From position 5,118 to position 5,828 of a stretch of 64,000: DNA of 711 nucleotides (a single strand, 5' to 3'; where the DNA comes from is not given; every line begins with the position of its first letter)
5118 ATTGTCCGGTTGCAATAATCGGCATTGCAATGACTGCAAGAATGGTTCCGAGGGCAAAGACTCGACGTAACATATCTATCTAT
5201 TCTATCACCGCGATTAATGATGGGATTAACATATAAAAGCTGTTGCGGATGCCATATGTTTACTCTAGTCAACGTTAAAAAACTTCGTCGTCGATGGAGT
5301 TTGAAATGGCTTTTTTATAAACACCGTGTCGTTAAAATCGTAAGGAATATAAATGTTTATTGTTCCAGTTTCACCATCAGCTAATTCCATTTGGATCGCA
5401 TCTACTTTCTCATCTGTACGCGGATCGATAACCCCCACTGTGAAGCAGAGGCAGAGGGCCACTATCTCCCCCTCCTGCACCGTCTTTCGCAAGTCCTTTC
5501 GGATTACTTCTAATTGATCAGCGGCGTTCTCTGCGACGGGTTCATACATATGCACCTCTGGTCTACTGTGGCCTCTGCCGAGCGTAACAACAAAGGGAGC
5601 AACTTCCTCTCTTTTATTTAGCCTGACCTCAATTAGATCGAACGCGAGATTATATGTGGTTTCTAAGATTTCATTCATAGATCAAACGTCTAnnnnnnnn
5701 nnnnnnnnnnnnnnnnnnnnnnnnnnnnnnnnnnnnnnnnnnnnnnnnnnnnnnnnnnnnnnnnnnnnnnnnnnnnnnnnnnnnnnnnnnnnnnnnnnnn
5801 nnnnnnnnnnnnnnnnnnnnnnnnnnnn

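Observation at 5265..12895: Fused Tc-BC-like RHS polymorphic toxin with an unrecognisable C-terminal toxin and an adjacent candidate immunity gene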

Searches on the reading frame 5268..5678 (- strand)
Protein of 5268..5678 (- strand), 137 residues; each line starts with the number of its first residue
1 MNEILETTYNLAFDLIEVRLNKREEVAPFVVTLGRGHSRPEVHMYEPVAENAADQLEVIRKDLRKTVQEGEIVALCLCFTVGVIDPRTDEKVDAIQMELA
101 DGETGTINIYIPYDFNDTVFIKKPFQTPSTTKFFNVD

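Call 8: search_protein_families(library=pfam, proteins=[window:5268-5678:-], max_evalue=1)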
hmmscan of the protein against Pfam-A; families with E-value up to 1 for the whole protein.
window:5268-5678:- (137 aa): 0 families

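Call 9: search_protein_families(library=ncbifam, proteins=[window:5268-5678:-], max_evalue=1)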
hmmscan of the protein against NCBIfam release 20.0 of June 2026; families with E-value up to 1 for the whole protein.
window:5268-5678:- (137 aa): 0 families

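Call 14: find_homologous_proteins(query=window:5268-5678:-, max_evalue=0.001)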
Query window:5268-5678:- (137 aa): 2 proteins with E <= 0.001 among 8 candidates.
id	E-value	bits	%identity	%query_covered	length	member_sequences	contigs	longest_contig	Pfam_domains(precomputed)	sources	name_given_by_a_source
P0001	3.8e-85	300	100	100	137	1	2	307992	-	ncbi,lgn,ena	-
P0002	6.2e-53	196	65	98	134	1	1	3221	-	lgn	-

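Call 16: search_solved_structures(query=window:5268-5678:-, max_evalue=10)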
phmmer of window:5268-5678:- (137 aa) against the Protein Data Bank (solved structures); distinct sequences matched with E-value up to 10: 3.
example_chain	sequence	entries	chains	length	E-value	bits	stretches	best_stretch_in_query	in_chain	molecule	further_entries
8qkd_A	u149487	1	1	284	0.18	15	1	39-95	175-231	sc-CC-5-24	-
8ga6_A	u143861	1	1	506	0.21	14.8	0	23-64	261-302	THR6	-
3ht5_A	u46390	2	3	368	1.1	12.5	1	61-109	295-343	branched-chain-amino-acid aminotransferase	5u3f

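Call 17: find_encoding_contigs(protein=P0002, flank=5000)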
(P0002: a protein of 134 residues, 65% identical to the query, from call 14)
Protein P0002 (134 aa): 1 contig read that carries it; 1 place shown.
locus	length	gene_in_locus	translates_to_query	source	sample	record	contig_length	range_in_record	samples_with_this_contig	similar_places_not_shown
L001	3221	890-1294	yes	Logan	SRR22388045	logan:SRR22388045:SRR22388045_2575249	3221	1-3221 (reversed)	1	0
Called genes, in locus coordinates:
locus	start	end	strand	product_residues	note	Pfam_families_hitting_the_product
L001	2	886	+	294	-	?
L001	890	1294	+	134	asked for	-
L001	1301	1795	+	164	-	PF15428:Imm26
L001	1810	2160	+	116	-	PF14078:DUF4259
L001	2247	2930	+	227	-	-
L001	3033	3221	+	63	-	?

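Call 18: find_encoding_contigs(protein=P0001, flank=3000, max_places=4)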
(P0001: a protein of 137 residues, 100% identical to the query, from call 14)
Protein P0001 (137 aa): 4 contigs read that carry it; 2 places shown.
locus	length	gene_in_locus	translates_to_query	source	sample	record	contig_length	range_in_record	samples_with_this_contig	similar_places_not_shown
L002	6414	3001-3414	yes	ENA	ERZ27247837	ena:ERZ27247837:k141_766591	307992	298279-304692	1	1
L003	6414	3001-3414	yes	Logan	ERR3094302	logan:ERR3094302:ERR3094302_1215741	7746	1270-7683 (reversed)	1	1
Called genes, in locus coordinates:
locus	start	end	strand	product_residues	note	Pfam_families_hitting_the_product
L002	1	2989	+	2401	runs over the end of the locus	PF03534:SpvB, PF05593:RHS_repeat (faint), PF01839:FG-GAP (faint), PF21722:Gly_rich_2, PF20041:DUF6443, PF13385:Laminin_G_3, PF15649:Tox-REase-7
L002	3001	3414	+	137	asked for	-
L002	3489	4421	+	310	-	-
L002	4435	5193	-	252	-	PF02535:Zip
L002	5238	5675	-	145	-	PF01475:FUR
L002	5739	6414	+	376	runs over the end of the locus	PF07907:YibE_F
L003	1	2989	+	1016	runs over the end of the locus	?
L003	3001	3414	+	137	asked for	-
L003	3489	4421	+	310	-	-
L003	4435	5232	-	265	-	PF02535:Zip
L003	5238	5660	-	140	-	PF01475:FUR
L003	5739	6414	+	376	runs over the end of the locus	PF07907:YibE_F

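Call 34: search_protein_representatives(alignment_id=A1)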
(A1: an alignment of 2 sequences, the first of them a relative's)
Query: 2 sequences, 137 profile positions. Proteins with E-value up to 0.001 (for the whole library): 65; up to 1e-10: 8; up to 1e-30: 5. The best 65 are listed.
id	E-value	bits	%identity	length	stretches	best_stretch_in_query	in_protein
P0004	1.7e-41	157.3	-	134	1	1-134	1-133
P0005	6.2e-36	139.3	-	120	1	31-134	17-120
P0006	1.8e-35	137.8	-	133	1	1-134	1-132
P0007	1.3e-31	125.3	-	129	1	1-127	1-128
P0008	4.0e-31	123.7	-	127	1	1-129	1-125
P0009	1.4e-26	109.0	-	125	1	3-131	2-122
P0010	6.6e-26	106.8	-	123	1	1-126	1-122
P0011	6.5e-22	93.9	-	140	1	6-130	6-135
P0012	2.1e-08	50.2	-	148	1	14-116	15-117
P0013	6.8e-08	48.5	-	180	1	5-133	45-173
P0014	8.6e-08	48.2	-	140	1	24-120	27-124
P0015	4.6e-07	45.8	-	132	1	20-116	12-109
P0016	1.5e-06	44.1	-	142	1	21-124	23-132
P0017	3.3e-06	43.0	-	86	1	55-135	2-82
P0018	5.1e-06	42.4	-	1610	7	13-54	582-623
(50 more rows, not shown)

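Call 35: predict_structure(alignment_id=A1)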
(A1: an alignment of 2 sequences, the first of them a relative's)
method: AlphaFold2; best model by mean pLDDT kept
length: 137 residues; sequences in the alignment: 2
mean_pLDDT: 59.9   pTM: 0.52
mean pLDDT of the five models: 59.9, 44.8, 43.4, 33.6, 32.7
residues with pLDDT >= 90: 0; 70-90: 18; 50-70: 95; < 50: 24
segments of 3 or more residues with pLDDT < 50: 116-137
pLDDT, mean of each block of 10 residues (from residue 1): 64 68 66 67 69 67 67 54 65 69 65 50 31 27
secondary structure, 60 per line:
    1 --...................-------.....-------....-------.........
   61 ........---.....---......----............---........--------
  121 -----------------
elements in order: H3-21 E29-33 E41-44 H52-68 E72-76 E80-85 E90-101 E105-112

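Call 37: search_protein_families(library=pfam, alignment_id=A3, max_evalue=0.01)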
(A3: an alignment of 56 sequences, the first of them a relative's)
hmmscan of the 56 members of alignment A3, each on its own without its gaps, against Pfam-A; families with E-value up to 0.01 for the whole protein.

A. member 1, P0001 (137 aa): 0 families

B. families by the number of members that match (of 56 scanned): 2 families
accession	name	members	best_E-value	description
PF17573.8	GA-like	1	0.0071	GA-like domain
PF08219.16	TOM13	1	0.0097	Outer membrane protein TOM13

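Call 43: find_related_loci(query=A5, collection=genome_contigs, flank=6000)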
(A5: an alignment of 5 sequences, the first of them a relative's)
Query A5 (137 aa) in genome_contigs; peptide patterns used: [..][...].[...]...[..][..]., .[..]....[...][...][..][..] (x = any residue, [..] = any of these).
20 stretches matched a pattern; 1 encode a relative of the query (tblastn E <= 1e-3); 1 distinct loci.
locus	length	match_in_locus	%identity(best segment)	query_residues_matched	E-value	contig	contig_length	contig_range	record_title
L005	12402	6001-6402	54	1-134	6e-47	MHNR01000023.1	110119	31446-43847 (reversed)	MAG: Candidatus Ryanbacteria bacterium RIFCSPHIGHO2_02_FULL_48_12 rifcsphigho2_02_scaffold_543, whole genome shotgun seq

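Call 45: search_protein_families(library=pfam, proteins=[L005:3-2624:+, L005:2669-5992:+, L005:6001-6402:+, L005:6636-7571:+, L005:7576-7854:+, L005:8283-8549:+, L005:8606-10132:+, L005:10005-10598:+], max_evalue=0.001)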
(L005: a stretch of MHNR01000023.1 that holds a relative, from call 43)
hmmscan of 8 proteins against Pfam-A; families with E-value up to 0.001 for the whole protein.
L005:3-2624:+ (874 aa): 3 families
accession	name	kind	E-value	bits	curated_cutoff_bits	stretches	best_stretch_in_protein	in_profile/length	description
PF05593.20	RHS_repeat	-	6.5e-17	61.9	22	2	638-676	2-37/38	RHS Repeat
PF13517.12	FG-GAP_3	-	4.9e-15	56.3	26.9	2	2-68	1-60/61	FG-GAP-like repeat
PF20041.5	DUF6443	-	0.00027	21.6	27.8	1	514-597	4-89/137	Domain of unknown function (DUF6443)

L005:2669-5992:+ (1108 aa): 2 families
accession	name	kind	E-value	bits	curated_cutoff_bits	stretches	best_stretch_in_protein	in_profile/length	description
PF15649.12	Tox-REase-7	-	5.3e-22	78.3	25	1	1008-1089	1-84/84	Restriction endonuclease fold toxin 7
PF25788.1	Ig_Rha78A_N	-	7.5e-14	52.3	27.4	1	502-608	1-97/105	Rha78A-like, N-terminal immunoglobulin domain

L005:6001-6402:+ (134 aa): 0 families

L005:6636-7571:+ (312 aa): 0 families

L005:7576-7854:+ (93 aa): 0 families

L005:8283-8549:+ (89 aa): 0 families

L005:8606-10132:+ (509 aa): 0 families

L005:10005-10598:+ (198 aa): 0 families

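Call 46: find_encoding_contigs(protein=P0012, flank=4000, max_places=4)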
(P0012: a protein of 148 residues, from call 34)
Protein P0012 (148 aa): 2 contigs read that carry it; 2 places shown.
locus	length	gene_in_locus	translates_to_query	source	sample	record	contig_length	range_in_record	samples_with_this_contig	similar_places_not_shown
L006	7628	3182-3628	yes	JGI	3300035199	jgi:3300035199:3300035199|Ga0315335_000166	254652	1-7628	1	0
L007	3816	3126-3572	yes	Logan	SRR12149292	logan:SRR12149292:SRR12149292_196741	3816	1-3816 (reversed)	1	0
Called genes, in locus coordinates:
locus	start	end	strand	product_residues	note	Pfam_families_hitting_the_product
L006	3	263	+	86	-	?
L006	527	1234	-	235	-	PF01917:Flagellin_arch-type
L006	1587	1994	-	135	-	PF02617:ClpS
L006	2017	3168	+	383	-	PF02746:MR_MLE_N, PF13378:MR_MLE_C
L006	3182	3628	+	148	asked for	-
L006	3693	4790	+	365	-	PF02746:MR_MLE_N, PF13378:MR_MLE_C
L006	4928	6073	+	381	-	PF02746:MR_MLE_N, PF13378:MR_MLE_C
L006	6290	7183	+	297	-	PF00106:adh_short, PF13561:adh_short_C2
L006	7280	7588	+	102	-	PF22636:FlK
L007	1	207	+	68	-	?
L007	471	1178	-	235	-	PF01917:Flagellin_arch-type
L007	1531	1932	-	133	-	PF02617:ClpS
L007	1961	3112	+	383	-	PF02746:MR_MLE_N, PF13378:MR_MLE_C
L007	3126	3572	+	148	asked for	-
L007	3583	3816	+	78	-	?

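Call 47: find_encoding_contigs(protein=P0004, flank=4000, max_places=4)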
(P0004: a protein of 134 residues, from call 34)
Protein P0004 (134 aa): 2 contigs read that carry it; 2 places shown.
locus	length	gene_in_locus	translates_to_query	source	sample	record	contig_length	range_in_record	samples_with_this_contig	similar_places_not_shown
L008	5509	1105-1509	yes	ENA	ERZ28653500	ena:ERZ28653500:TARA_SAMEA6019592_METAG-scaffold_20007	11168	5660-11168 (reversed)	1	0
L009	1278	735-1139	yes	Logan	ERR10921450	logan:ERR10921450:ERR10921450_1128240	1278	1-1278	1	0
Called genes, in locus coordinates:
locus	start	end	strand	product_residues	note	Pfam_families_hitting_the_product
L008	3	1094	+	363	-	?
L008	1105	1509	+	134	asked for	-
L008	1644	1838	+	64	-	-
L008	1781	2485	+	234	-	-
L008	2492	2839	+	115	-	-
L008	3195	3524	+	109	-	-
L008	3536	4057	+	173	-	PF15607:Ntox44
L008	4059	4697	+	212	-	-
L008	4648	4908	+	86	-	-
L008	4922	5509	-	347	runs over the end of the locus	PF02618:YceG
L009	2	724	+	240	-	?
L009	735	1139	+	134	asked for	-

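Call 54: search_solved_structures(query=A6, max_evalue=10)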
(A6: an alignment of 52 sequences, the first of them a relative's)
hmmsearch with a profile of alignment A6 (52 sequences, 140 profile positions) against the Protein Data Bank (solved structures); distinct sequences matched with E-value up to 10: 9.
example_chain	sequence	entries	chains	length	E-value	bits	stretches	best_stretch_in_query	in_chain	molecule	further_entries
2lse_A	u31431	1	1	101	0.14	15.1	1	4-37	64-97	Four Helix Bundle Protein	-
1ykb_A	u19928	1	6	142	0.51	13.2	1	13-78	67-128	PROTEIN (Interleukin-22)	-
2mq8_A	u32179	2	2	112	0.53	13.2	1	3-77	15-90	De novo designed protein LFR1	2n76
3dgc_L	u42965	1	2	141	0.57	13.1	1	13-78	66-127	Interleukin-22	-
3dlq_I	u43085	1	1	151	0.58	13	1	13-78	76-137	Interleukin-22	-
1m4r_A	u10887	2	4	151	0.58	13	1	13-78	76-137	Interleukin-22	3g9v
3q1s_I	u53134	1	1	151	0.6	13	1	13-78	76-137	Interleukin-22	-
6weo_2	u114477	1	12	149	0.96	12.3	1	26-78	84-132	Interleukin-22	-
6e9x_C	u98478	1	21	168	9.6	9.1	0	53-102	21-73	DHF91 filament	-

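Call 58: predict_structure(alignment_id=A6)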
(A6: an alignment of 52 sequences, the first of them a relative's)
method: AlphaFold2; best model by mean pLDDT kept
length: 137 residues; sequences in the alignment: 52
mean_pLDDT: 94.2   pTM: 0.88
mean pLDDT of the five models: 94.2, 94.1, 93.7, 93.4, 93.1
residues with pLDDT >= 90: 119; 70-90: 16; 50-70: 2; < 50: 0
segments of 3 or more residues with pLDDT < 50: none
pLDDT, mean of each block of 10 residues (from residue 1): 94 97 94 96 88 93 96 98 97 98 95 95 94 81
secondary structure, 60 per line:
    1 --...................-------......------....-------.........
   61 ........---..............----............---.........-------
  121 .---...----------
elements in order: H3-21 E29-34 E41-44 H52-68 E72-85 E90-101 E105-113 E125-127

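Call 66: fold_search(model_id=the predicted structure, library=pdb)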
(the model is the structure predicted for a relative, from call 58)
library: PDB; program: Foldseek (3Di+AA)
matches with E <= 10: 274; with E <= 0.001: 0
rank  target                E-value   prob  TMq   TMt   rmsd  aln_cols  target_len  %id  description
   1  6hrr_A                2.0e-01  0.66  0.38  0.33   7.4       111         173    8  Structure of the TRPML2 ELD at pH 6.5 (released 2019-06-19)
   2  6hrs_F                2.3e-01  0.41  0.33  0.27   9.5       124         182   10  Structure of the TRPML2 ELD at pH 4.5 (released 2019-06-19)
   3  3qku_B                4.6e-01  0.23  0.28  0.17   8.5       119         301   12  Mre11 Rad50 binding domain in complex with Rad50 and AMP-PNP (released 2011-03-30)
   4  5xta_A                5.7e-01  0.35  0.31  0.35  13.8       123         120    7  Crystal structure of lpg1832, a VirK family protein from Legionella pneumophila (released 2017-08-16)
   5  7dys_A                5.7e-01  0.16  0.29  0.13  12.1       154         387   12  CryoEM structure of full length mouse TRPML2 (released 2022-03-23)
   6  6hrs_H                7.1e-01  0.12  0.27  0.22  13.1       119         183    9  Structure of the TRPML2 ELD at pH 4.5 (released 2019-06-19)
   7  9ekw_A                7.1e-01  0.12  0.28  0.12  15.9       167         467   10  Apo TRPML2 in a closed state (released 2025-06-18)
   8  6hrr_B                9.3e-01  0.14  0.29  0.24  14.9       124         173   10  Structure of the TRPML2 ELD at pH 6.5 (released 2019-06-19)
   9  6hrs_B                9.8e-01  0.08  0.25  0.20  14.7       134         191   10  Structure of the TRPML2 ELD at pH 4.5 (released 2019-06-19)
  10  6hrs_A                1.1e+00  0.08  0.25  0.21  14.5       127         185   11  Structure of the TRPML2 ELD at pH 4.5 (released 2019-06-19)
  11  5vku_j                1.3e+00  0.08  0.23  0.13  14.9       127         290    9  An atomic structure of the human cytomegalovirus (HCMV) capsid with its securing layer of pp150 tegument protein (released 2017-06-28)
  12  9hlc_A                1.4e+00  0.06  0.22  0.10  14.5       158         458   11  TRPML1 in complex with compound 11 (released 2025-06-04)
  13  4ncj_A                1.6e+00  0.11  0.26  0.16   8.8       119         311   13  Crystal Structure of Pyrococcus furiosis Rad50 R805E mutation with ADP Beryllium Flouride (released 2014-03-05)
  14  1wli_A                1.7e+00  0.06  0.22  0.24  13.2       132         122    9  L122Y mutant of FMN-binding protein from Desulfovibrio vulgaris (Miyazaki F) (released 2005-07-19)
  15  4e0q_B                1.8e+00  0.08  0.20  0.23   8.7        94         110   10  Crystal structure of MPN domain from COP9 signalosome (released 2012-03-21)
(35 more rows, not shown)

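Call 68: find_encoding_contigs(protein=P0014, flank=4000, max_places=3)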
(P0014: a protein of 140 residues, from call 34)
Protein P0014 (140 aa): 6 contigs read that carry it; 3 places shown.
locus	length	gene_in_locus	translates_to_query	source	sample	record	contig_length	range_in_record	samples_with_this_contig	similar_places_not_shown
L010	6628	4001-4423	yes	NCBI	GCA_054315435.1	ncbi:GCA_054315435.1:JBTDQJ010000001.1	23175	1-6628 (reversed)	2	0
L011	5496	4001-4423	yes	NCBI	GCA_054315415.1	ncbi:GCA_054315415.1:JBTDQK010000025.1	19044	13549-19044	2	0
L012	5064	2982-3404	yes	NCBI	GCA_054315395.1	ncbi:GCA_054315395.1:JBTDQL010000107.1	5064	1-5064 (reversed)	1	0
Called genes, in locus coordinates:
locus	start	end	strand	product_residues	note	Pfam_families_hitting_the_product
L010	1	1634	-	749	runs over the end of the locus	PF03030:H_PPase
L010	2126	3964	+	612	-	PF05960:DUF885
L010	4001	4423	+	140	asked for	-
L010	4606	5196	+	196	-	-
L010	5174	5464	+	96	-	PF13601:HTH_34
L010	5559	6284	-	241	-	PF18962:Por_Secre_tail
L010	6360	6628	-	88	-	PF22744:Toast-rack_PspC-Cterm (weak)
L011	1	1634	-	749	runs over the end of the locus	PF03030:H_PPase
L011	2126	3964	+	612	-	PF05960:DUF885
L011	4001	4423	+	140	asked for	-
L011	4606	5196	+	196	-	-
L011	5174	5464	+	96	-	PF13601:HTH_34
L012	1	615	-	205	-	PF03030:H_PPase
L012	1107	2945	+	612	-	PF05960:DUF885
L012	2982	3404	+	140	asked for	-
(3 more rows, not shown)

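Call 69: find_encoding_contigs(protein=P0015, flank=4000, max_places=3)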
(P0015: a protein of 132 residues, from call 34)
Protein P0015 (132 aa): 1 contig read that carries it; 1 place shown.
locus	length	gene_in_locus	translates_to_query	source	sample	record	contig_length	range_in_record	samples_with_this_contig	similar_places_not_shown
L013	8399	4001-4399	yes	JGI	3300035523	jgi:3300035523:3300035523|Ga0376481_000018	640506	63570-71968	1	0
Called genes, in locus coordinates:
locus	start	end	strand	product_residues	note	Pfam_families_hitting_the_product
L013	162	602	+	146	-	PF02082:Rrf2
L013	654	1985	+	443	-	PF01654:Cyt_bd_oxida_I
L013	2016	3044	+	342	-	PF02322:Cyt_bd_oxida_II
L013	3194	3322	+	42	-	-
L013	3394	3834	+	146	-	-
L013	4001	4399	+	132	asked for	-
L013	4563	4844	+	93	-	PF04365:BrnT_toxin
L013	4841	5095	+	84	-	PF14384:BrnA_antitoxin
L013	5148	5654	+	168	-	PF09832:DUF2059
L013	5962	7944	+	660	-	PF13520:AA_permease_2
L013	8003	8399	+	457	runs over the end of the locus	PF00072:Response_reg, PF00158:Sigma54_activat, PF14532:Sigma54_activ_2, PF00004:AAA (weak), PF07728:AAA_5 (weak), PF25601:AAA_lid_14, PF02954:HTH_8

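Call 70: find_encoding_contigs(protein=P0011, flank=4000, max_places=3)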
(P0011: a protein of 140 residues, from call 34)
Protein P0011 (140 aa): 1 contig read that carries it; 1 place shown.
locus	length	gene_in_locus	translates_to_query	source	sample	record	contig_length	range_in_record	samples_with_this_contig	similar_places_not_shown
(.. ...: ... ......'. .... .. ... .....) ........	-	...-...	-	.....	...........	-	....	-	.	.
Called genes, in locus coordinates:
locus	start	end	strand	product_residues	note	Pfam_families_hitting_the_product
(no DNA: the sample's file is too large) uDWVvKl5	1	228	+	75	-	?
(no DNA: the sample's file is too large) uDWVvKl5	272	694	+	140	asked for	-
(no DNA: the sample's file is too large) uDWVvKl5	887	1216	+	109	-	PF06877:RraB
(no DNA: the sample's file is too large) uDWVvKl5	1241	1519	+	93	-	?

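Call 71: find_related_loci(query=A5, collection=metagenome_contigs, flank=3000)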
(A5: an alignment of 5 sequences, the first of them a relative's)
Query A5 (137 aa) in metagenome_contigs; peptide patterns used: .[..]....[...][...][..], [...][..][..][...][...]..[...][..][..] (x = any residue, [..] = any of these).
354 stretches matched a pattern; 4 encode a relative of the query (tblastn E <= 1e-3); 4 distinct loci.
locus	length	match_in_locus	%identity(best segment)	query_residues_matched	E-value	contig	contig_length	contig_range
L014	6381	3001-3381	59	6-132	3e-50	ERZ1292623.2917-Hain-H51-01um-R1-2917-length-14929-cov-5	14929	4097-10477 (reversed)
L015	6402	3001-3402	54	1-134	8e-47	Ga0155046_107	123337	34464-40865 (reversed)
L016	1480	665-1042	48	10-134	4e-33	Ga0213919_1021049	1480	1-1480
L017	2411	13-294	28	12-113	7e-7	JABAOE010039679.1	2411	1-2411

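Call 87: search_protein_families(library=ncbifam, alignment_id=A6, max_evalue=0.01)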
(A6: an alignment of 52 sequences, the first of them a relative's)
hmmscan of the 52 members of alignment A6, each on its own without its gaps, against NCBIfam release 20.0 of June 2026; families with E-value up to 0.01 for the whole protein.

A. member 1, P0001 (137 aa): 0 families

B. families by the number of members that match (of 52 scanned): 2 families
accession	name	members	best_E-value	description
NF000412.1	Erm43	1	0.00094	23S rRNA (adenine(2058)-N(6))-methyltransferase Erm(43)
NF011729.0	PRK15182.1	1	0.0056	Vi polysaccharide biosynthesis UDP-N-acetylglucosamine C-6 dehydrogenase TviB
